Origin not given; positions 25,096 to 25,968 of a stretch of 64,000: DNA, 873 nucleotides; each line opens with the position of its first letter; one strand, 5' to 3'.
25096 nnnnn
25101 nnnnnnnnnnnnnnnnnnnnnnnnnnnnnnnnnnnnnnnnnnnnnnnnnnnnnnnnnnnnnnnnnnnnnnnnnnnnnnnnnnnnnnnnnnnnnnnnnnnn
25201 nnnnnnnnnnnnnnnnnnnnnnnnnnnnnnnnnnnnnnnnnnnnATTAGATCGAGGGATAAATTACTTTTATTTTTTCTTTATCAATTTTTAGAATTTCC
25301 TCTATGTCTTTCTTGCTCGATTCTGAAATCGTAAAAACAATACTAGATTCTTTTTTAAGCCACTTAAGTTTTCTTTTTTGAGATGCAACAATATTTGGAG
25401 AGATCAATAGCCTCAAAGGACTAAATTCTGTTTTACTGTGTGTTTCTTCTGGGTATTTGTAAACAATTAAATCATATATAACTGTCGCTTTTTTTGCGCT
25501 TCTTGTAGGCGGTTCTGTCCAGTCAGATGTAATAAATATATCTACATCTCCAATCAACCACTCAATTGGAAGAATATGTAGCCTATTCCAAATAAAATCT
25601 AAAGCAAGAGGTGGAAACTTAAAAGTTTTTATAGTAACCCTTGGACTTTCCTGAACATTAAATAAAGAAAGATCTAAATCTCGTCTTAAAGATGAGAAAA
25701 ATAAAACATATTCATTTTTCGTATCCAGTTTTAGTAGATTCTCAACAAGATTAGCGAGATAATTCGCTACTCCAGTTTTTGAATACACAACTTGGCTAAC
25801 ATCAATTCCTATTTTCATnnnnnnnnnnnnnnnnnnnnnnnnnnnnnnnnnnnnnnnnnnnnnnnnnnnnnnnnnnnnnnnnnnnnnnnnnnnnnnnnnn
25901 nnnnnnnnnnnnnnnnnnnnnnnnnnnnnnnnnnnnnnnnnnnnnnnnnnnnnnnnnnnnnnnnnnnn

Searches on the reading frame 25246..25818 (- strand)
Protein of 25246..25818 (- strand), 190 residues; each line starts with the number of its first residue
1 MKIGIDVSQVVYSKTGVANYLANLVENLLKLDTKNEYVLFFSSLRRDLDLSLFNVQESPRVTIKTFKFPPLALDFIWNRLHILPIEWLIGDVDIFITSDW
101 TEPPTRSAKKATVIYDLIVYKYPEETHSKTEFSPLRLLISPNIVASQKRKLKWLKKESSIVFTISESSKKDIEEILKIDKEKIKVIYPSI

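Call 26: search_protein_families(library=pfam, proteins=[window:25246-25818:-], max_evalue=0.0001)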
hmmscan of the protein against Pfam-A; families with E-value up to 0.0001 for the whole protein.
window:25246-25818:- (190 aa): 1 family
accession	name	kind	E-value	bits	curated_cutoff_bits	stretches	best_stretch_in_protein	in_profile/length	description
PF13439.12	Glyco_transf_4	-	7.9e-07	29.7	28.5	1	16-189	3-165/170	Glycosyltransferase Family 4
